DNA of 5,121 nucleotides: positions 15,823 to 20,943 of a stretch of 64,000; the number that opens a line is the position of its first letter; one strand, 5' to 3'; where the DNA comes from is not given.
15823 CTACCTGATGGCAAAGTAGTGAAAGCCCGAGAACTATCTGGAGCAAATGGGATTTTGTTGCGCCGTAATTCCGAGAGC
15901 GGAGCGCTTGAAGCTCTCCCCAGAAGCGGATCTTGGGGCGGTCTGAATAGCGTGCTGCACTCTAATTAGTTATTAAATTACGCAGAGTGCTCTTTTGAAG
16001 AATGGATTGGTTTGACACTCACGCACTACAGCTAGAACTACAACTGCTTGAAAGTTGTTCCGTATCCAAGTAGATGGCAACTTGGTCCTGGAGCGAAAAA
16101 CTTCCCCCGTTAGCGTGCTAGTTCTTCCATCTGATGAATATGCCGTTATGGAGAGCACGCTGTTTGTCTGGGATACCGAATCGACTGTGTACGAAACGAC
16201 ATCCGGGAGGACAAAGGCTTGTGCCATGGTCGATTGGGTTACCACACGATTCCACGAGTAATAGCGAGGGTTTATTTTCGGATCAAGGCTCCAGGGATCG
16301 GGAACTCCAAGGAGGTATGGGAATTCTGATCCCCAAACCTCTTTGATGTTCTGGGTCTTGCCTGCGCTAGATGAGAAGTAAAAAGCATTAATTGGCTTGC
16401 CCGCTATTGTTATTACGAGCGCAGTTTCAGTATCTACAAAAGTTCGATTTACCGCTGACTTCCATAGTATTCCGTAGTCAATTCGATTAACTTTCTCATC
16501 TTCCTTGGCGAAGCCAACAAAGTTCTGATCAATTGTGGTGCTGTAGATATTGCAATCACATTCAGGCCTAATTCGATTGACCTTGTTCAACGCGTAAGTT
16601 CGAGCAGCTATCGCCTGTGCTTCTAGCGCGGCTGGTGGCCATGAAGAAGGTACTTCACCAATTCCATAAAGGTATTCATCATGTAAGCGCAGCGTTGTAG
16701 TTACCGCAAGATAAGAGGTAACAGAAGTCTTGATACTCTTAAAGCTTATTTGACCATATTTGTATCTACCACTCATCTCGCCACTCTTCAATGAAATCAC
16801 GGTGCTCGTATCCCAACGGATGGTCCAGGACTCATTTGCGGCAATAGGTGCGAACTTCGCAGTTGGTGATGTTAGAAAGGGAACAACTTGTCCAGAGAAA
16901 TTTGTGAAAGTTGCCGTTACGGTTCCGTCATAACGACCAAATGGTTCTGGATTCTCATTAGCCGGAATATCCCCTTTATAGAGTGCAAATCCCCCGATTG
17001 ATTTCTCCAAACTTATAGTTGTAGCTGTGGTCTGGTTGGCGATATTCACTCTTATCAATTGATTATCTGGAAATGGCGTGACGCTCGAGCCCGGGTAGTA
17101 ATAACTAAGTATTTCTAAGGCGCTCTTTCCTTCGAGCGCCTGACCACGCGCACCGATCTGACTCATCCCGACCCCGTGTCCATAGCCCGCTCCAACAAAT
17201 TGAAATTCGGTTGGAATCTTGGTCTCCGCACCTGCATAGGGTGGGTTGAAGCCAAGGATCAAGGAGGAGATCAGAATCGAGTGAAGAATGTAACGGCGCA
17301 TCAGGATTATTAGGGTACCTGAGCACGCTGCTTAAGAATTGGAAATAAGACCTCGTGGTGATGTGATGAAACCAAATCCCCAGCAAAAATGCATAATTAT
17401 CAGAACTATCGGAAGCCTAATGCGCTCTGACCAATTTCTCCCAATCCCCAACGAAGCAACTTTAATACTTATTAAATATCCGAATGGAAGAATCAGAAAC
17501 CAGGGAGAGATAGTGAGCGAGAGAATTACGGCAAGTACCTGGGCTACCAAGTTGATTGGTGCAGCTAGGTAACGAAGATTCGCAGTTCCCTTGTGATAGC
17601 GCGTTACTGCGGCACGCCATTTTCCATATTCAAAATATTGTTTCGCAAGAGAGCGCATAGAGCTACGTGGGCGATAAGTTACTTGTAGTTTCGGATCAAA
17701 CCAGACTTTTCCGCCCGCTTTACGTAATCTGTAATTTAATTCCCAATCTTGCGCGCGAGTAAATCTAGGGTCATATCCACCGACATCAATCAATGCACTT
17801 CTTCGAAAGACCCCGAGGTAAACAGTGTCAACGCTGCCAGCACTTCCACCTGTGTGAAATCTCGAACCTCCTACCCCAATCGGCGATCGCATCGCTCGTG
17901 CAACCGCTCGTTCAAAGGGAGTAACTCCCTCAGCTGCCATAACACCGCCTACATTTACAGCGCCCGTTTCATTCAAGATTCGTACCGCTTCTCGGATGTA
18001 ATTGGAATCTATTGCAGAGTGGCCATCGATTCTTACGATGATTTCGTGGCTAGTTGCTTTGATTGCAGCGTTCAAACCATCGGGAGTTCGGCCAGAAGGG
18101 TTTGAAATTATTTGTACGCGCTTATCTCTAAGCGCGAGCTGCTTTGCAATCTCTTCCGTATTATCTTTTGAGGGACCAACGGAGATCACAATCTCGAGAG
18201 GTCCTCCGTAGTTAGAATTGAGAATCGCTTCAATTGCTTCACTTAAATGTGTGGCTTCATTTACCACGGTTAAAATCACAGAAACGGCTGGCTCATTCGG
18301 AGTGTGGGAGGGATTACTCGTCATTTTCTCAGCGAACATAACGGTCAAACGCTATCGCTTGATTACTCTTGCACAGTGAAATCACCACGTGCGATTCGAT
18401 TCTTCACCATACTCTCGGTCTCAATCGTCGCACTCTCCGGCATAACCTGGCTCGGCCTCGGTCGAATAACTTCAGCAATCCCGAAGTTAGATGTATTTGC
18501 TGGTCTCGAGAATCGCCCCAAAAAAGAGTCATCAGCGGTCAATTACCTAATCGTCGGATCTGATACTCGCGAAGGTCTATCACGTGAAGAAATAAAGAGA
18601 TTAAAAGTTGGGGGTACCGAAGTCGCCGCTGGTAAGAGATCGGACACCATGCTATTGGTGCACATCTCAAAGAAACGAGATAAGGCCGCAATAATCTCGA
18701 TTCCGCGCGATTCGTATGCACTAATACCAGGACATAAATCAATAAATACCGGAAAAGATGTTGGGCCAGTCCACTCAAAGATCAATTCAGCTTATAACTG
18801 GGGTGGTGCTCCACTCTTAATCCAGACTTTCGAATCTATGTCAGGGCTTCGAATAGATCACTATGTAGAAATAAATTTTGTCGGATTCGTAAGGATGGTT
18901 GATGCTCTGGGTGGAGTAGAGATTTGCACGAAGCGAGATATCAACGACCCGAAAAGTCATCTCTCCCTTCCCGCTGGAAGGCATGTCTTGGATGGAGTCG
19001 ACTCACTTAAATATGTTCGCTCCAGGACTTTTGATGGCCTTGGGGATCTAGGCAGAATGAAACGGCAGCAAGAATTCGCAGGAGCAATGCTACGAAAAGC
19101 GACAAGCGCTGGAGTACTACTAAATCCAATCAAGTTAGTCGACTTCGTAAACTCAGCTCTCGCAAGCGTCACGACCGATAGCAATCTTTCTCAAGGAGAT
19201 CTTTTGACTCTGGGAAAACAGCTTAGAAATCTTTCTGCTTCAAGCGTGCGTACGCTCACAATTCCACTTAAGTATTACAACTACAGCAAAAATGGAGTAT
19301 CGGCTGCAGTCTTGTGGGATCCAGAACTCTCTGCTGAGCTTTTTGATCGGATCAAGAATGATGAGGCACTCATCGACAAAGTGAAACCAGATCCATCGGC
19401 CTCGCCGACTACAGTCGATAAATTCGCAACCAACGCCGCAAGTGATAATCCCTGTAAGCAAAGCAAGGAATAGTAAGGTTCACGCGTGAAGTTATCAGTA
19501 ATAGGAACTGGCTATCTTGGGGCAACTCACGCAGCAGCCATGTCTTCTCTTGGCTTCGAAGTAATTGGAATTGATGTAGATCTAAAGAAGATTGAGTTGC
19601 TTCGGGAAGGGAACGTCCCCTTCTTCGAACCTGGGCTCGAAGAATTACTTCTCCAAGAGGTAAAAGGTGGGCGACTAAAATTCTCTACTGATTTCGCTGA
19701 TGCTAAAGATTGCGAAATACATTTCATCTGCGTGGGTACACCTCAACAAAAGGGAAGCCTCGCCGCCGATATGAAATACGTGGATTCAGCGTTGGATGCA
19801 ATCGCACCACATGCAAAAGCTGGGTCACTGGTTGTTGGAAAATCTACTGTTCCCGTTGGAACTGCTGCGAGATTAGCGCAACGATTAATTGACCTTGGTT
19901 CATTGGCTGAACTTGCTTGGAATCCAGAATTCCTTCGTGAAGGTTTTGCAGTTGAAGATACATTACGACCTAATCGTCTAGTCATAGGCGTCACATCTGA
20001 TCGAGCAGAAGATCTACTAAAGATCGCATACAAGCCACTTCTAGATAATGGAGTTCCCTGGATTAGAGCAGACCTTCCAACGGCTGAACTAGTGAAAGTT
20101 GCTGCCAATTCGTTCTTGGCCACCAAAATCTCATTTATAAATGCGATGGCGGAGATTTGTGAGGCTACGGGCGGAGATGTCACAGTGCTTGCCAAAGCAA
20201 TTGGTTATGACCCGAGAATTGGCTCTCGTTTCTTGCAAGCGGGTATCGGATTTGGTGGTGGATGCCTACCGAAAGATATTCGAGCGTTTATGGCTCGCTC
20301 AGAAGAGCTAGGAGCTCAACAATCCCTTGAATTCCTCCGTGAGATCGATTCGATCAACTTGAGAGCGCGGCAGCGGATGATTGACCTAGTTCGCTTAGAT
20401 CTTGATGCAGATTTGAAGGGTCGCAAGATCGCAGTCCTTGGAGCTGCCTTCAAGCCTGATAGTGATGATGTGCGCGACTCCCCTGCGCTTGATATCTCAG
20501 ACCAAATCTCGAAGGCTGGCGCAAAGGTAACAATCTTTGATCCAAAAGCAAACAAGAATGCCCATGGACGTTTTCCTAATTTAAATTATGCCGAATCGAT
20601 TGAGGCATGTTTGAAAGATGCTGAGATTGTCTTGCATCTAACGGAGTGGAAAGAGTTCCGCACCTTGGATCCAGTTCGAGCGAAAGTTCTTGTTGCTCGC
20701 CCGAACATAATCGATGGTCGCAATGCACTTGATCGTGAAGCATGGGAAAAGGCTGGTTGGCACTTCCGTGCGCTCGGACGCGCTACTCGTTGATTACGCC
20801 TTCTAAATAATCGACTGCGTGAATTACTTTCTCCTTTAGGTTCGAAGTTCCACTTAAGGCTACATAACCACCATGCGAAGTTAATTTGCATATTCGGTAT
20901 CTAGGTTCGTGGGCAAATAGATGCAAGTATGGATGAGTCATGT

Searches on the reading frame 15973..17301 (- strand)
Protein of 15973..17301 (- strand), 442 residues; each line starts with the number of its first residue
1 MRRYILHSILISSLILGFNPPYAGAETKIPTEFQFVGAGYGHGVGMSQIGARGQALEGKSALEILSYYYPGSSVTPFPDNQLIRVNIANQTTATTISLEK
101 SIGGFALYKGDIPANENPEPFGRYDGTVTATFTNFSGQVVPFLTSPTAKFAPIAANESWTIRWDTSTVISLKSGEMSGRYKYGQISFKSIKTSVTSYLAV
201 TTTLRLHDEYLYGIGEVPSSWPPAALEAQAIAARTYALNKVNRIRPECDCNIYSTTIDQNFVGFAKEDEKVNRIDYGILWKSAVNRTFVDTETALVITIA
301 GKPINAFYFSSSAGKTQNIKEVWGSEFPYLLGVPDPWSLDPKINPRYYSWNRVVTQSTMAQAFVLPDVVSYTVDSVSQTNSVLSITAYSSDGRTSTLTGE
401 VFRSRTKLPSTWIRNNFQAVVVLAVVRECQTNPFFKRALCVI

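Call 33: search_protein_families(library=ncbifam, proteins=[window:15973-17301:-], max_evalue=1e-10)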
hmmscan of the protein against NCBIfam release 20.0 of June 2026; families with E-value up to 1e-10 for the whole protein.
window:15973-17301:- (442 aa): 2 families
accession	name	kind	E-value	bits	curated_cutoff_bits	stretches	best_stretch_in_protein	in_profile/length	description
TIGR02669.1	SpoIID_LytB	domain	1.7e-46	159.3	83.3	2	208-400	9-186/270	SpoIID/LytB domain-containing protein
TIGR02870.1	spore_II_D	equivalog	1.1e-35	123.4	234.75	2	208-413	75-285/338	stage II sporulation protein D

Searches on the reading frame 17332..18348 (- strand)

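Call 33: search_protein_families(library=ncbifam, proteins=[window:17332-18348:-], max_evalue=1e-10)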
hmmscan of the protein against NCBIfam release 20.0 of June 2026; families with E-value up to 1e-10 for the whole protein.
window:17332-18348:- (338 aa): 5 families
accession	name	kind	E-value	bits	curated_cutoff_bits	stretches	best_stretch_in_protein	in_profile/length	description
TIGR03965.1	mycofact_glyco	equivalog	3.7e-22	78.9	280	1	12-280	66-333/467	mycofactocin biosynthesis glycosyltransferase MftF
NF041875.1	EPS_EpsD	equivalog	2.4e-19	69.9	370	1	22-257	1-239/325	exopolysaccharide biosynthesis glycosyltransferase EpsD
TIGR03937.1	PgaC_IcaA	equivalog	4.4e-17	62.1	422.3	1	11-280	36-306/407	poly-beta-1,6-N-acetyl-D-glucosamine synthase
NF041394.1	GtaseAglG_Halo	equivalog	5.7e-12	45.5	440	1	22-243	3-236/304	glucosyl-dolichyl phosphate glucuronosyltransferase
NF053739.1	GlytfEpsEBac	equivalog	3e-11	42.8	450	1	20-216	1-193/265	glycosyltransferase EpsE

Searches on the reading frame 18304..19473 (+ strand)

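Call 33: search_protein_families(library=ncbifam, proteins=[window:18304-19473:+], max_evalue=1e-10)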
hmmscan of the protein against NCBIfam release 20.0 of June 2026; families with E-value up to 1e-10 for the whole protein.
window:18304-19473:+ (389 aa): 4 families
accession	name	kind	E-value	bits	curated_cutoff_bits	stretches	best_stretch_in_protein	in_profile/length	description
TIGR00350.1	lytR_cpsA_psr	domain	1.2e-44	152.2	62.3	1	112-267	2-151/152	LCP family glycopolymer transferase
NF006897.1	PRK09379.1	equivalog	2.6e-28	99.1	441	1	111-309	75-256/298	polyisoprenyl-teichoic acid--peptidoglycan teichoic acid transferase TagU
NF047591.1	ligase_LytR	equivalog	3e-26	92.6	450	1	112-287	79-256/336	glycopolymer--peptidoglycan transferase LytR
NF051849.1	LCP_trans_Cps2A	equivalog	3.8e-20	72.5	650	1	109-297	237-413/477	LCP family glycopolymer transferase CpsA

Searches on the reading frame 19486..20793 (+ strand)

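Call 33: search_protein_families(library=ncbifam, proteins=[window:19486-20793:+], max_evalue=1e-10)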
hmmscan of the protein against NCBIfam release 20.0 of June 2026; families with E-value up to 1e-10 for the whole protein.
window:19486-20793:+ (435 aa): 7 families
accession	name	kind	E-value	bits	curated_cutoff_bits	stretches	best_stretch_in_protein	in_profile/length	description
TIGR03026.1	NDP-sugDHase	subfamily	4e-127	424.4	189.8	1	1-413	1-413/413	nucleotide sugar dehydrogenase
NF047673.2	TeichurnBiosyTuaD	equivalog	1.3e-114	383.8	700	1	2-433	3-432/439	UDP-glucose 6-dehydrogenase TuaD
NF041297.1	UDPGDh_AglM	equivalog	1.2e-101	340.8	670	1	1-418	1-420/429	UDP-glucose 6-dehydrogenase AglM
NF040825.1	UDPMaNacDH_Arch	equivalog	6.8e-52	176.7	750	1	1-433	1-416/418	UDP-N-acetyl-D-mannosamine dehydrogenase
NF008286.0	PRK11064.1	equivalog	2.2e-50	171.5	459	1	2-399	5-407/420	UDP-N-acetyl-D-mannosamine dehydrogenase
NF011631.0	PRK15057.1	equivalog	2.6e-34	119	757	1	1-359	1-343/388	UDP-glucose 6-dehydrogenase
NF011729.0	PRK15182.1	equivalog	4.2e-15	55.5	592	1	2-359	8-361/425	Vi polysaccharide biosynthesis UDP-N-acetylglucosamine C-6 dehydrogenase TviB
